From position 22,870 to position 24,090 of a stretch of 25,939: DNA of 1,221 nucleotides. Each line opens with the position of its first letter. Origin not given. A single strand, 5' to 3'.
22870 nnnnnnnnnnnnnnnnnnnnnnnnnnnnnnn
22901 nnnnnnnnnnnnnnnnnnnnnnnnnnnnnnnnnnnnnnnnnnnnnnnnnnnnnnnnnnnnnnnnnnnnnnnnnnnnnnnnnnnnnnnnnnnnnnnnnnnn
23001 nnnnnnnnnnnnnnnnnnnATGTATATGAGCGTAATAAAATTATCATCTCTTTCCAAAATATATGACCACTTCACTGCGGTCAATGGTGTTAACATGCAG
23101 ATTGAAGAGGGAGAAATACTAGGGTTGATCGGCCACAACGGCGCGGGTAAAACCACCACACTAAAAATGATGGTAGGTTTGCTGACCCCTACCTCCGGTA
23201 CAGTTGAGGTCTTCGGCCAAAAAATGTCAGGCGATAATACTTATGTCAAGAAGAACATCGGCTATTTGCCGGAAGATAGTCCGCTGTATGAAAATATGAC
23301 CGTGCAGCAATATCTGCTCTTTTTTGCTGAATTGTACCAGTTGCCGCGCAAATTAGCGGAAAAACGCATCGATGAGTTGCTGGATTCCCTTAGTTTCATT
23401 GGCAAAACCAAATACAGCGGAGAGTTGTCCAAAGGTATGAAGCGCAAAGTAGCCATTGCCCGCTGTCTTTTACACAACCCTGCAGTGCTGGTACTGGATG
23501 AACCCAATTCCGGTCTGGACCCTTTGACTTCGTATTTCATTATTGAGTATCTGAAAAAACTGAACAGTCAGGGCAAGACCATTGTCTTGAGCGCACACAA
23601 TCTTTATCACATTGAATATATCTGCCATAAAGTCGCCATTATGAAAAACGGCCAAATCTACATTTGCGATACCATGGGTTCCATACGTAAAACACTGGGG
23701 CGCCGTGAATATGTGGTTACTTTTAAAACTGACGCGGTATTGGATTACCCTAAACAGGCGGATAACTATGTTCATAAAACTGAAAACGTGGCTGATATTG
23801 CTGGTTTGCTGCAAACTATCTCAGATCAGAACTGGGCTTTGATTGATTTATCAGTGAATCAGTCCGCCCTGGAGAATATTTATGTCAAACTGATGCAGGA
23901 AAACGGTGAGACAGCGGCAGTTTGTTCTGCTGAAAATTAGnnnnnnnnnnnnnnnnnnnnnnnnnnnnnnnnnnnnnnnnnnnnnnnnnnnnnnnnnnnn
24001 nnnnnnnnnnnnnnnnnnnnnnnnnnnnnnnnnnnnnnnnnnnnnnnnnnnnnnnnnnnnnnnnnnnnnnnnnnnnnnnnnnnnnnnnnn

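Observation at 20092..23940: ABC exporter with a built-in PrsW-type intramembrane protease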

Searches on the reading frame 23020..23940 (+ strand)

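Call 3: search_protein_families(library=pfam, proteins=[window:23020-23940:+], max_evalue=0.1)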
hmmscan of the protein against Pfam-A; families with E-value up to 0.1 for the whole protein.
window:23020-23940:+ (306 aa): 9 families
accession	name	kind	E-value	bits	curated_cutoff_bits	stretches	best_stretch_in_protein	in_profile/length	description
PF00005.33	ABC_tran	-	1.2e-33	117.1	25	1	22-163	2-136/137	ABC transporter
PF13304.12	AAA_21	-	1.1e-10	42.5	27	1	133-196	235-301/304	AAA domain, putative AbiEii toxin, Type IV TA system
PF13166.12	AAA_13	-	0.00074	18.8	36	1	153-214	526-593/713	AAA domain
PF13175.12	AAA_15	-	0.003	17.7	32.1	0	33-58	25-50/374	AAA ATPase domain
PF13555.12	AAA_29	-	0.0042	17.2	27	1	22-59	13-50/61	P-loop containing region of AAA domain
PF01436.27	NHL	-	0.01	16.3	20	1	202-218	4-20/28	NHL repeat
PF13401.12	AAA_22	-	0.012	16.4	27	1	32-72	6-33/130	AAA domain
PF02463.25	SMC_N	-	0.013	15.3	40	0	135-194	136-199/220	RecF/RecN/SMC N terminal domain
PF13604.12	AAA_30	-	0.091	12.9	27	0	33-66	20-53/191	AAA domain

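Call 6: search_protein_families(library=ncbifam, proteins=[window:23020-23940:+], max_evalue=1)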
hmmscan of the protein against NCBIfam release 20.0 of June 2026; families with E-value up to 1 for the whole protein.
window:23020-23940:+ (306 aa): 195 families (the best 25 are shown)
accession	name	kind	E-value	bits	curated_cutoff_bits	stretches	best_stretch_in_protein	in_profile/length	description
TIGR01188.1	drrA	subfamily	1.3e-66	224.9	312.45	1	13-256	1-243/302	daunorubicin resistance ABC transporter, ATP-binding protein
TIGR03522.1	GldA_ABC_ATP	equivalog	5.7e-62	209.9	402.6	1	6-290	3-299/301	gliding motility-associated ABC transporter ATP-binding subunit GldA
NF033858.1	ABC2_perm_RbbA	equivalog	8.5e-53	179.5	1050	1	5-230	266-492/909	ribosome-associated ATPase/putative transporter RbbA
NF010060.0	PRK13537.1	equivalog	2.7e-47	161.2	521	1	2-212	12-223/314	nodulation factor ABC transporter ATP-binding protein NodI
TIGR03740.1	galliderm_ABC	subfamily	1.5e-45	155.6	309.75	1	8-215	3-204/223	lantibiotic protection ABC transporter ATP-binding subunit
TIGR04406.1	LPS_export_lptB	equivalog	6.8e-44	149.9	240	1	6-216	2-216/239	LPS export ABC transporter ATP-binding protein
TIGR03864.1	PQQ_ABC_ATP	hypoth_equivalog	5.4e-43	147.1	302.25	1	6-230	2-227/236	ABC transporter, ATP-binding subunit, PQQ-dependent alcohol dehydrogenase system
NF010059.0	PRK13536.1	equivalog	6.9e-42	143.4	549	1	3-212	41-251/342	nodulation factor ABC transporter ATP-binding protein NodI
TIGR04521.1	ECF_ATPase_2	equivalog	4.1e-41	140.9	330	1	17-221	17-231/279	energy-coupling factor transporter ATPase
TIGR01288.1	nodI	equivalog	6e-39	133.8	424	1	5-212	4-212/303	nodulation factor ABC transporter ATP-binding protein NodI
TIGR02673.1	FtsE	equivalog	5.5e-37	127.5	264.85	1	5-212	1-214/214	cell division ATP-binding protein FtsE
TIGR01257.1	rim_protein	equivalog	1.1e-36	125.3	4012.85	1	10-232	933-1157/2272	rim ABC transporter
TIGR03410.1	urea_trans_UrtE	equivalog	1.3e-36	126.2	285.8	1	7-223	2-220/230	urea ABC transporter ATP-binding subunit UrtE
TIGR01186.1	proV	subfamily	1.5e-36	126.3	326.6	1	19-249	7-243/363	betaine/proline/choline family ABC transporter ATP-binding protein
NF047565.1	PSM_export_PmtA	equivalog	2.5e-36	125.4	350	1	6-224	3-217/282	phenol-soluble modulin export ABC transporter ATP-binding protein PmtA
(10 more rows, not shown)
